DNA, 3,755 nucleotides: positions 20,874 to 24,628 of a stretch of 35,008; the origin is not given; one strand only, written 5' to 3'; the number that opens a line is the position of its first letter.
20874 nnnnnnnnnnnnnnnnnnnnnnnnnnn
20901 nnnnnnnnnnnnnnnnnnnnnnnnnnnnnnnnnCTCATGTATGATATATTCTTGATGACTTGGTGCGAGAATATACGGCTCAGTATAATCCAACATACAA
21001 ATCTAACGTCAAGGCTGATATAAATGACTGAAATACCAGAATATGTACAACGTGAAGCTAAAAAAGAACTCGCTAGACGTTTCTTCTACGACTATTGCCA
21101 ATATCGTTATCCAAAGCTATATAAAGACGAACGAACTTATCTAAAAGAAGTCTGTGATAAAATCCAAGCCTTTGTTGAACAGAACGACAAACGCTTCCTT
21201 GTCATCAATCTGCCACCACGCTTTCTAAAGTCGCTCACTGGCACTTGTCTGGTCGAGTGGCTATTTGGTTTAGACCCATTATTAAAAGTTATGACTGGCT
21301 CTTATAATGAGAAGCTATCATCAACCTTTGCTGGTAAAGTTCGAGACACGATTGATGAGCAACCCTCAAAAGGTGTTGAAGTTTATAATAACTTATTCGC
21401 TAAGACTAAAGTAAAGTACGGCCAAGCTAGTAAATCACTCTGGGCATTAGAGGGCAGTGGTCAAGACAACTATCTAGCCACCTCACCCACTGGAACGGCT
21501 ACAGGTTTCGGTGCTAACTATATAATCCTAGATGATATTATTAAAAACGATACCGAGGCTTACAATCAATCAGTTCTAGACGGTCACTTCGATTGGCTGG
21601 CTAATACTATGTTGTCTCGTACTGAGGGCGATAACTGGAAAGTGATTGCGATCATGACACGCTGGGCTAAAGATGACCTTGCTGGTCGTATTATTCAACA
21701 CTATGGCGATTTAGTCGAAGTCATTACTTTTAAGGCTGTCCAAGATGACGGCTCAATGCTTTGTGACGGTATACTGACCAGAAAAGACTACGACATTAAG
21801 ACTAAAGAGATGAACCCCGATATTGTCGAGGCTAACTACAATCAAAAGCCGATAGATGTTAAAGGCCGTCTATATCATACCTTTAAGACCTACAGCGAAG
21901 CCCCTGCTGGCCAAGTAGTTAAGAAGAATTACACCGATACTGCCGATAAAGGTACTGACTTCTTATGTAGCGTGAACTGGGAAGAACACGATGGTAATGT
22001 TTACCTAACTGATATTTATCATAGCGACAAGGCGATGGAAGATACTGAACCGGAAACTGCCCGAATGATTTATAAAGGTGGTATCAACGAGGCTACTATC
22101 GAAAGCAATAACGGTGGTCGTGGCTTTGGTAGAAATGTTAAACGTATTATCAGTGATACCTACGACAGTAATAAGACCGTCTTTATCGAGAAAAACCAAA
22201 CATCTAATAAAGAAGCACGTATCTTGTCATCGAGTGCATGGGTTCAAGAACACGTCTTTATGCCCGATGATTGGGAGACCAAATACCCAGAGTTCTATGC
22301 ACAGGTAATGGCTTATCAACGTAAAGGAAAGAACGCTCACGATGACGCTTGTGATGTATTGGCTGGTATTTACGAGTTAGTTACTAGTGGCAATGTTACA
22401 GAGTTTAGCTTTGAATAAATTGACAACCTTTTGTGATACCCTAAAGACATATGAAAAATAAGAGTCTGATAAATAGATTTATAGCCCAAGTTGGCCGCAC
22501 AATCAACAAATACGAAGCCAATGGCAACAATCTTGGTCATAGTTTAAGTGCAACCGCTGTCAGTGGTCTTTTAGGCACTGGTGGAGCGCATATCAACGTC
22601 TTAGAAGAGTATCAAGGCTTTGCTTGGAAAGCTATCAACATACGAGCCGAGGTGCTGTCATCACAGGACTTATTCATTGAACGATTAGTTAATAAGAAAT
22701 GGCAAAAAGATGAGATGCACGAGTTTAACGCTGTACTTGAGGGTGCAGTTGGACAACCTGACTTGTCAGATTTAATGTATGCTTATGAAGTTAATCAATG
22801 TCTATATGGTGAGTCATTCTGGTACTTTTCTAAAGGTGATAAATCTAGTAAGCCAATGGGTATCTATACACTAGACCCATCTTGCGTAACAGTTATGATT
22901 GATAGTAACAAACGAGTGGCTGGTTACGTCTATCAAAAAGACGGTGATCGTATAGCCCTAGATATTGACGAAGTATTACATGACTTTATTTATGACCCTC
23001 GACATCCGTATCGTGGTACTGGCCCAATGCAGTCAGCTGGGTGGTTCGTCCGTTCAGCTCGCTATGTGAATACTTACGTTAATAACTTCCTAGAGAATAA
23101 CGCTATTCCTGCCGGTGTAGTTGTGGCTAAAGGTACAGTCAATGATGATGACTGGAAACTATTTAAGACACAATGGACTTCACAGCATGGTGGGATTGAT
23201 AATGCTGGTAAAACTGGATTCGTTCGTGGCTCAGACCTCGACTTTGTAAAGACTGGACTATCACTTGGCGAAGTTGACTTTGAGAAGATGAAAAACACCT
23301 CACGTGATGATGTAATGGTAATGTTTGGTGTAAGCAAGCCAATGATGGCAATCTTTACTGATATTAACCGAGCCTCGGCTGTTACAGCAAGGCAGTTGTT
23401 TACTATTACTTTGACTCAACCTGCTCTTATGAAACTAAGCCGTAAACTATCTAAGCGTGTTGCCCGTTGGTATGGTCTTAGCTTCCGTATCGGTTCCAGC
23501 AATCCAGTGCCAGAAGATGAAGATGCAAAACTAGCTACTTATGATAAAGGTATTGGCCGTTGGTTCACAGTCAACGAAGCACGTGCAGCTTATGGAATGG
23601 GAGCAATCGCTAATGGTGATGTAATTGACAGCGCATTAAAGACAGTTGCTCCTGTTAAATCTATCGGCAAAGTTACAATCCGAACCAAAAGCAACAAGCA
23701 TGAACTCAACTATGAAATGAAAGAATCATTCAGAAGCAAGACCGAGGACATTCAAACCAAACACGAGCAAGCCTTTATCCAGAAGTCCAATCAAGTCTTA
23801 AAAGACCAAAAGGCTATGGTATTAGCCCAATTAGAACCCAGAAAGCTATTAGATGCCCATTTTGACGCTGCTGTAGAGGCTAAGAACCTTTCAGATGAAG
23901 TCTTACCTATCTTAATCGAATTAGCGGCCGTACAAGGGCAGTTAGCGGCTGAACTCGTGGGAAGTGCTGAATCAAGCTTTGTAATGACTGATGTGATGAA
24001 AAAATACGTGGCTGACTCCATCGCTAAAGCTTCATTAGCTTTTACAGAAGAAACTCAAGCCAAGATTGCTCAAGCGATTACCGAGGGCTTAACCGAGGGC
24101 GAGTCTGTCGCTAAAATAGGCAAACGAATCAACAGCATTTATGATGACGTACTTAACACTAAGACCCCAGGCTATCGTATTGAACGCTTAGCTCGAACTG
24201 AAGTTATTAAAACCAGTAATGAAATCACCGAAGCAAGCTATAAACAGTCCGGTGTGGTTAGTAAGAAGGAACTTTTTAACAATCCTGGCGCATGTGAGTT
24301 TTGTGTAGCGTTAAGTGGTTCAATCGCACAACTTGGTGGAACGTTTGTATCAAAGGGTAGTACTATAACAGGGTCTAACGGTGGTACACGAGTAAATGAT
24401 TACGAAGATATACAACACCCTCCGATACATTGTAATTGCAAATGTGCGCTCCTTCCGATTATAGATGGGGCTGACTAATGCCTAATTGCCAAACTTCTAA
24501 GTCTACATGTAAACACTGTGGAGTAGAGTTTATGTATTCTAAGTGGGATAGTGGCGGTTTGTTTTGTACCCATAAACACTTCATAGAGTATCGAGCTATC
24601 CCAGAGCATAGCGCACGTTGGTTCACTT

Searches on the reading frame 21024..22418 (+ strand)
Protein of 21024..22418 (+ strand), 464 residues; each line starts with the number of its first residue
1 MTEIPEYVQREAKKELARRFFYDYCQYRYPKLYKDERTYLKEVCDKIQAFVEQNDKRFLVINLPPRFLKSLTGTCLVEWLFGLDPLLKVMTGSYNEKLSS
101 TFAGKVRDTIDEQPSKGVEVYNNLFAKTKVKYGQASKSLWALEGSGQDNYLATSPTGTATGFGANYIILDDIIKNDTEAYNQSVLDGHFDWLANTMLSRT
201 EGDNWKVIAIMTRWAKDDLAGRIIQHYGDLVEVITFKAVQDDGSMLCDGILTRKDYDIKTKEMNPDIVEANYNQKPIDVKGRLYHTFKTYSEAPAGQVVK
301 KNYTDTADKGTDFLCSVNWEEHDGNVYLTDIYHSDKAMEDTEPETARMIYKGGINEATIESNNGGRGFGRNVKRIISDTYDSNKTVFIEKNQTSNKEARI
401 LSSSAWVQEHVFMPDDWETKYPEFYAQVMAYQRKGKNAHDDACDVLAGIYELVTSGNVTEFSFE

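Call 11: find_homologous_proteins(query=window:21024-22418:+, max_evalue=1e-20)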
Query window:21024-22418:+ (464 aa): 8000 proteins with E <= 1e-20 among 8000 candidates; the best 120 are listed.
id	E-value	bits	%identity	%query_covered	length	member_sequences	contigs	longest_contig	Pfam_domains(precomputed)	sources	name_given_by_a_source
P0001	0.0e+0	1076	100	100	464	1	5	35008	PF22530.3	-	-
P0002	4.7e-234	795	76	99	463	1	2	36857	PF22530.3,PF03237.22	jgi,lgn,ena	jgi:predicted phage terminase large subunit-like protein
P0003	2.4e-229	780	74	99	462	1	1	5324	PF22530.3,PF03237.22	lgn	-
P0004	2.5e-226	770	74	99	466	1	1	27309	PF22530.3,PF03237.22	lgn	-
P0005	2.7e-224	763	73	97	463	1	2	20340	PF22530.3,PF03237.22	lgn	-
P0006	5.1e-224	762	72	99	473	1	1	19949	PF22530.3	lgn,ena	-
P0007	2.8e-222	756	72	98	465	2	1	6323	PF22530.3,PF03237.22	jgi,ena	-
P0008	3.7e-222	756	71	100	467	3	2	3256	PF22530.3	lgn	-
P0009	2.9e-221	753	72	99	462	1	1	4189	PF17289.9,PF22530.3,PF03237.22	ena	-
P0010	6.8e-219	745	73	95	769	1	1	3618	PF03237.22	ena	-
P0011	3.7e-218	743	74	97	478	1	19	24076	PF22530.3,PF03237.22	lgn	-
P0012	6.4e-218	742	71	99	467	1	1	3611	PF22530.3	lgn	-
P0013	3.2e-217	740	72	98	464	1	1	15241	PF03237.22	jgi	-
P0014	4.2e-217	739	68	100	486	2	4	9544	PF22530.3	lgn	-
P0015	9.7e-217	738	71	99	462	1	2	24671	PF22530.3,PF03237.22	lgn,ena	-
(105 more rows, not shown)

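Call 13: find_encoding_contigs(protein=P0002, flank=10000, max_places=3)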
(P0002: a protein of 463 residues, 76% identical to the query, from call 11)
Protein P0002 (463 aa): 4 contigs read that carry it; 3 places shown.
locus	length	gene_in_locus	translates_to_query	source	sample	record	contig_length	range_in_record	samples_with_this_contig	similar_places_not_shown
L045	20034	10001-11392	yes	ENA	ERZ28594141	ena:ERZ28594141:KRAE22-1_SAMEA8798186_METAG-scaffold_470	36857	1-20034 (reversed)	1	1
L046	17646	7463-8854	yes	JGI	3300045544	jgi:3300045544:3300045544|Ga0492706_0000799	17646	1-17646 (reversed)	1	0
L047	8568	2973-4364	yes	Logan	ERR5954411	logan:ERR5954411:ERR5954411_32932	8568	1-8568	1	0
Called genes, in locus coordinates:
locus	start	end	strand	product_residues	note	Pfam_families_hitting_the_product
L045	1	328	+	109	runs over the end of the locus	-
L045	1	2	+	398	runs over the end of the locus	-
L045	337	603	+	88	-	-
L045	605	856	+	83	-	-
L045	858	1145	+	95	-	-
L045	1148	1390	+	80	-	-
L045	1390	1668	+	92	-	PF09643:YopX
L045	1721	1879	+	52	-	-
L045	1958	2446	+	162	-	PF08271:Zn_Ribbon_TF (weak), PF06356:DUF1064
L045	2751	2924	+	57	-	-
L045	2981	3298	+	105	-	-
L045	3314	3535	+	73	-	-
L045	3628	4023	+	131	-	PF09643:YopX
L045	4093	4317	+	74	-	-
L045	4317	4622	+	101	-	-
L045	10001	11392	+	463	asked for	PF03237:Terminase_6N (weak), PF22530:Terminase-T7_RNaseH-like (weak)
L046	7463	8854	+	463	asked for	PF03237:Terminase_6N (weak), PF22530:Terminase-T7_RNaseH-like (weak)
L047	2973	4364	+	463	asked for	PF03237:Terminase_6N (weak), PF22530:Terminase-T7_RNaseH-like (weak)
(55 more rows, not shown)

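Call 14: find_encoding_contigs(protein=P0001, flank=10000, max_places=6)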
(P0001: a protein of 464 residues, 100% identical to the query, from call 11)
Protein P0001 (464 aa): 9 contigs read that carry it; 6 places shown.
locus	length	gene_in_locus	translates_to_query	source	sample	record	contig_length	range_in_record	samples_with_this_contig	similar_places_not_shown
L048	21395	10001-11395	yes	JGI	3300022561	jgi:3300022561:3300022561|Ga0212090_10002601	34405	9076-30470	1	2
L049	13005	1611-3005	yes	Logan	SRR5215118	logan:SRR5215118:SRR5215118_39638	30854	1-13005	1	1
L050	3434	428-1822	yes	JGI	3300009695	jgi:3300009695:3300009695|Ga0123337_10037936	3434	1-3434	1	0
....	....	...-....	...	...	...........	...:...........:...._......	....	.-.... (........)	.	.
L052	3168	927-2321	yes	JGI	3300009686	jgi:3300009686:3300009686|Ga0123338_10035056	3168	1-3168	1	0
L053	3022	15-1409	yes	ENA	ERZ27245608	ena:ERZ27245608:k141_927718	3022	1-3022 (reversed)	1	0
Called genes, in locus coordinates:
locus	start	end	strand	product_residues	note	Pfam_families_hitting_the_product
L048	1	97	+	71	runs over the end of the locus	-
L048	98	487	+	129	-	-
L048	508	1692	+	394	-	PF00145:DNA_methylase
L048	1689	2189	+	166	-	-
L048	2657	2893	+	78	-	-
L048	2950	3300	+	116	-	PF01464:SLT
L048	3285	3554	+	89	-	-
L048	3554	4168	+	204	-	-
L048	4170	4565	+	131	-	-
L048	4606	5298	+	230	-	-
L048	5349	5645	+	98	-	-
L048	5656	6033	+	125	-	-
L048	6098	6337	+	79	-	-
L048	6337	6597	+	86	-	-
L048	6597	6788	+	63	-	-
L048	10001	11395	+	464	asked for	PF22530:Terminase-T7_RNaseH-like (weak)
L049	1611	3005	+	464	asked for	PF22530:Terminase-T7_RNaseH-like (weak)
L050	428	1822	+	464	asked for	PF22530:Terminase-T7_RNaseH-like (weak)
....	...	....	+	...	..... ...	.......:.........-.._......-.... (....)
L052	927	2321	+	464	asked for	PF22530:Terminase-T7_RNaseH-like (weak)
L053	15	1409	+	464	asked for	PF22530:Terminase-T7_RNaseH-like (weak)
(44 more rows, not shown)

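Call 21: find_related_loci(query=window:21024-22418:+, collection=genome_contigs, flank=10000)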
Query window:21024-22418:+ (464 aa) in genome_contigs; peptide patterns used: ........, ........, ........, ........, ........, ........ (x = any residue, [..] = any of these).
30 stretches matched a pattern; 7 encode a relative of the query (tblastn E <= 1e-3); 7 distinct loci.
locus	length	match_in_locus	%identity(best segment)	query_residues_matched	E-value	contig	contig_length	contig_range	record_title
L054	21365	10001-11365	48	6-455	8e-141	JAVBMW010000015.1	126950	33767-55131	MAG: Holdemania sp. isolate EPI_MAG_00062 c_000009219391, whole genome shotgun sequence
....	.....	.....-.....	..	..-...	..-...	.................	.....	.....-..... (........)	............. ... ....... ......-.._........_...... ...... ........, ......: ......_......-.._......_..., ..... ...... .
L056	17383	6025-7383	49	12-456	3e-139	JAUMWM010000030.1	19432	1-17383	MAG: Lachnospiraceae bacterium isolate S14M_St_42 NODE_408_length_19432_cov_14.634206, whole genome shotgun sequence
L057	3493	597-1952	46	1-451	2e-132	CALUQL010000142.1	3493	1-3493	MAG: Candidatus Gastranaerophilales bacterium isolate BRZ_SL__bin62 genome assembly, contig: BRZ_SL__NODE_58922_length_3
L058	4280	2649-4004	46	1-451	3e-130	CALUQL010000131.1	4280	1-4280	MAG: Candidatus Gastranaerophilales bacterium isolate BRZ_SL__bin62 genome assembly, contig: BRZ_SL__NODE_43517_length_4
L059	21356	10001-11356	46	6-458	3e-130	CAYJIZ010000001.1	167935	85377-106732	MAG TPA_asm: uncultured Erysipelotrichaceae bacterium isolate ERP123703_co3_161 genome assembly, contig: NODE_33_length_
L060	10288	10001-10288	48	1-98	3e-22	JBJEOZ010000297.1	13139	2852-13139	MAG: Ruminococcus sp. isolate FUKU04_bin.003 NODE_893_length_13139_cov_6.598823, whole genome shotgun sequence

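Call 22: find_encoding_contigs(protein=P0004, flank=10000, max_places=1)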
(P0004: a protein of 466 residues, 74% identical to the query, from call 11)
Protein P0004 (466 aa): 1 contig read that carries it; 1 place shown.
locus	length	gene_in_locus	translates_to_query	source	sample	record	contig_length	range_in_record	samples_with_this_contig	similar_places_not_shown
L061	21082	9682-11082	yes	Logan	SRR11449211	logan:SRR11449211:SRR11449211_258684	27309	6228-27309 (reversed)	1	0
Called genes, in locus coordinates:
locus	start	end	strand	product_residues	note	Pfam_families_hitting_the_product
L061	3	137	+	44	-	?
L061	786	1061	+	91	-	-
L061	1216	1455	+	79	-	-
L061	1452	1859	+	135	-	PF11672:DUF3268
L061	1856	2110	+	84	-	-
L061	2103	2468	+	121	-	-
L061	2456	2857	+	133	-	PF09643:YopX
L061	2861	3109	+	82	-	-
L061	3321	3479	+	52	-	-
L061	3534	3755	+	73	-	-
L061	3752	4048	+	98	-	-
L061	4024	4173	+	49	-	-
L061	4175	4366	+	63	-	-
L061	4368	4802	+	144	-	-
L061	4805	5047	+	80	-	-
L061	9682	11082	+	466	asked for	PF03237:Terminase_6N (weak), PF22530:Terminase-T7_RNaseH-like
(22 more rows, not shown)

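Call 23: find_encoding_contigs(protein=P0005, flank=10000, max_places=1)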
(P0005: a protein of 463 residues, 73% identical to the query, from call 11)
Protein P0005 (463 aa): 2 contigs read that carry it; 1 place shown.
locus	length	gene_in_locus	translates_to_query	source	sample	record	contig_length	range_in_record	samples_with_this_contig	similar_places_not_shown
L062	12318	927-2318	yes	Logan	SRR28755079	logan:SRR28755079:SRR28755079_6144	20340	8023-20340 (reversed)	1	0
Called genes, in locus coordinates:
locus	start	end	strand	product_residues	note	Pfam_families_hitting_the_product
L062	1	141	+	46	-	?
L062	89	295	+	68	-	-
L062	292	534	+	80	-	-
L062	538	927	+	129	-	-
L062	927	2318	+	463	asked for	PF03237:Terminase_6N (weak), PF22530:Terminase-T7_RNaseH-like (weak)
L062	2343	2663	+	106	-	-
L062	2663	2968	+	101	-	-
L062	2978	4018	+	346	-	-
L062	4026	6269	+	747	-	PF26696:PTL_trimer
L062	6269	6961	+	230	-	-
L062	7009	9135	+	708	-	PF04860:Phage_portal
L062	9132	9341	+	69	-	-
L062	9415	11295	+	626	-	PF00574:CLP_protease, PF06673:L_lactis_ph-MCP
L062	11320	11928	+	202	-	-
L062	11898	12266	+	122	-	-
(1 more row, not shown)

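Call 24: find_encoding_contigs(protein=P0006, flank=10000, max_places=1)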
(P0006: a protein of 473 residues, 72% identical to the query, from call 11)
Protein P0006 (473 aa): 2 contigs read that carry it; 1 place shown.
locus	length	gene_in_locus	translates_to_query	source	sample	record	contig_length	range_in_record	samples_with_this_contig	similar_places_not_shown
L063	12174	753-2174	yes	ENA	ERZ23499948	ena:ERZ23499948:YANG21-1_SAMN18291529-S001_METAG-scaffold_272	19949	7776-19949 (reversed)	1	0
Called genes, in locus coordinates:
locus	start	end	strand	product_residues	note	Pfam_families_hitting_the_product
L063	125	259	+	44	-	PF00438:S-AdoMet_synt_N (weak)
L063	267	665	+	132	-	-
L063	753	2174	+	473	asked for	PF22530:Terminase-T7_RNaseH-like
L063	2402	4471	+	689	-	PF04860:Phage_portal, PF04233:Phage_Mu_F (weak)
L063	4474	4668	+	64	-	-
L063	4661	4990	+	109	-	-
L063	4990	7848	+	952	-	-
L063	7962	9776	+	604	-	PF05065:Phage_capsid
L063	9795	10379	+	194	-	-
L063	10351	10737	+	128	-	-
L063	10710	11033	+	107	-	-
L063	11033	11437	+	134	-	PF12691:Phage_tail_terminator_6 (weak)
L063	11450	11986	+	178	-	-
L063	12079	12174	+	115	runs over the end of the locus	-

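Call 25: find_encoding_contigs(protein=P0011, flank=10000, max_places=1)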
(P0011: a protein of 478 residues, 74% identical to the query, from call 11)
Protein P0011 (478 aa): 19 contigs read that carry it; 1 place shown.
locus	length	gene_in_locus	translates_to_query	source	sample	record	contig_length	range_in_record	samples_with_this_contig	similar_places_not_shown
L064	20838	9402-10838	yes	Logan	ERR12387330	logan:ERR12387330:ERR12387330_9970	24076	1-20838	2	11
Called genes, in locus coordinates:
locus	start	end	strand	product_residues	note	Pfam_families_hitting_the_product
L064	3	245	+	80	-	?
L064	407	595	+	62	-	-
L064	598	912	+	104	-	-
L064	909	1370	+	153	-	-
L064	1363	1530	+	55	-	-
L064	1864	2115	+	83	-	-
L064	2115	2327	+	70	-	-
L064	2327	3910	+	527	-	PF00118:Cpn60_TCP1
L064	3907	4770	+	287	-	PF00535:Glycos_transf_2, PF13712:Glyco_tranf_2_5 (weak)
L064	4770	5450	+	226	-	PF05050:Methyltransf_21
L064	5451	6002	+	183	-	PF13578:Methyltransf_24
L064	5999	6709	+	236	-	PF00535:Glycos_transf_2 (faint), PF10111:Glyco_tranf_2_2 (faint)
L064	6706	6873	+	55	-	-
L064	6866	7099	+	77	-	-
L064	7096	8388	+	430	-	PF00534:Glycos_transf_1, PF13692:Glyco_trans_1_4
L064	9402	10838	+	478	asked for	PF03237:Terminase_6N (weak), PF22530:Terminase-T7_RNaseH-like (weak)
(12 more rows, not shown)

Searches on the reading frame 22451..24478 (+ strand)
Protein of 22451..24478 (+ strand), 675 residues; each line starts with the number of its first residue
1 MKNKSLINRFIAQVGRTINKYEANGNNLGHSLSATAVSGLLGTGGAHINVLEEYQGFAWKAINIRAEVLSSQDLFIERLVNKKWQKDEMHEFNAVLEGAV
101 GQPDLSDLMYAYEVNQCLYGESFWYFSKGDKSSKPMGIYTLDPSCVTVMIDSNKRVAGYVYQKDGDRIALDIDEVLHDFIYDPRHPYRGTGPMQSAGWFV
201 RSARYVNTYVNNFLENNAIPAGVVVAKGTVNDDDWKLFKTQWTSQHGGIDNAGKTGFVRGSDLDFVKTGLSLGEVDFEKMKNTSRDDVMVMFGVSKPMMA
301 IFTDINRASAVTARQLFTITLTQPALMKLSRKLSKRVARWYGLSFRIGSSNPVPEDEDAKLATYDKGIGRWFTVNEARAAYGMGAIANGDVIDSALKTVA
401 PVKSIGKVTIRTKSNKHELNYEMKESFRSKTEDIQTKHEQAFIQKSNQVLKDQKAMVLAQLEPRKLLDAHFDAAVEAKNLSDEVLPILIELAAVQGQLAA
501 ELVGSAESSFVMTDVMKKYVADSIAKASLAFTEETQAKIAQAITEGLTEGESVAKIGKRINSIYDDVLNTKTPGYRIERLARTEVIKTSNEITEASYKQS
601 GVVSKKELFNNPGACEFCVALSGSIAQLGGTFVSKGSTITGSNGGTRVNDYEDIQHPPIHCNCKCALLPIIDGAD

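Call 20: search_dna_similar(query=window:22451-24478:+, collection=phages, mode=protein, max_rows=25)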
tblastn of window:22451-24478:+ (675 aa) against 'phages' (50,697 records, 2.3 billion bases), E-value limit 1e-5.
Records with a match: 90; places in all: 91; records where one place covers at least 80% of the query: 1.
Best place of each record, by identity: <60% 90.
By first word of the organism name: Staphylococcus 32; Gordonia 14; Bacillus 10; Lactobacillus 6; Streptomyces 6; Caudoviricetes 3; Pseudomonas 3; Geobacillus 2; Clostridium 2; Idiomarinaceae 2; and 8 more.
By host as written in the record: Staphylococcus sp. 17; Gordonia rubripertincta NRRL B-16540 9; - 8; Bacillus anthracis 6; Lactobacillus plantarum 4; Pseudomonas aeruginosa 3; Geobacillus kaustophilus ATCC 8005 2; Bacillus anthracis sterne 2; and 29 more.
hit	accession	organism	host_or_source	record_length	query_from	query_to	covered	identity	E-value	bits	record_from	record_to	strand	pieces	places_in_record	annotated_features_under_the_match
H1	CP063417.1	Parageobacillus phage JGon-2020a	Parageobacillus thermoglucosidasius 23.6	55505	57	607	82%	22.9%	3e-26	121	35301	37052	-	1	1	record has no annotation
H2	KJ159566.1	Geobacillus phage GBK2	Geobacillus kaustophilus ATCC 8005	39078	106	607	74%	24.2%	2e-21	105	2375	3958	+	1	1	portal protein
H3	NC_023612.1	Geobacillus phage GBK2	Geobacillus kaustophilus ATCC 8005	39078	106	607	74%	24.2%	2e-21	105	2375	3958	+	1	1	portal protein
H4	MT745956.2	Bacillus phage z1a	Bacillus anthracis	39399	28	390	54%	23.3%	8e-6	56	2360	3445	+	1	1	portal protein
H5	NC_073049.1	Bacillus phage z1a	Bacillus anthracis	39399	28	390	54%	23.3%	8e-6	56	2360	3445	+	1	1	portal protein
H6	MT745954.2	Bacillus phage F16Ba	Bacillus anthracis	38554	28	390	54%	23.3%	1e-5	55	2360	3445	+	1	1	portal protein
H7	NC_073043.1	Bacillus phage F16Ba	Bacillus anthracis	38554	28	390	54%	23.3%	1e-5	55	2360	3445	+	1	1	portal protein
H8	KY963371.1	Bacillus phage Carmel_SA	Bacillus anthracis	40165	28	390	54%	23.3%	1e-5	55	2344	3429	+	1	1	portal protein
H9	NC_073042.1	Bacillus phage Carmel_SA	Bacillus anthracis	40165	28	390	54%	23.3%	1e-5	55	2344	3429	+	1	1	portal protein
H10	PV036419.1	Christensenellales phage NatCom_6392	Christensenellales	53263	59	440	57%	21.4%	2e-8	64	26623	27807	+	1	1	portal protein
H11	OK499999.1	Bacillus phage vB_BanS_Booya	Bacillus anthracis sterne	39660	76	433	53%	22.1%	8e-6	56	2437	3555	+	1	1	putative portal protein | putative prohead protease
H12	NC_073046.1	Bacillus phage vB_BanS_Booya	Bacillus anthracis sterne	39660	76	433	53%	22.1%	8e-6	56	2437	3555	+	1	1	putative portal protein | putative prohead protease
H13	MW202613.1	Caudoviricetes sp.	Manatee Spring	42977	105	392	43%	23.8%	1e-12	77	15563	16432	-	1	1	portal protein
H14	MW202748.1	Caudoviricetes sp.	Manatee Spring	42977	105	392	43%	23.8%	1e-12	77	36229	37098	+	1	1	portal protein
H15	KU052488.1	Lactobacillus phage SA-C12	Lactobacillus brevis SA-C12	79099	117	410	44%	23.2%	7e-7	59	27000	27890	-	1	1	portal protein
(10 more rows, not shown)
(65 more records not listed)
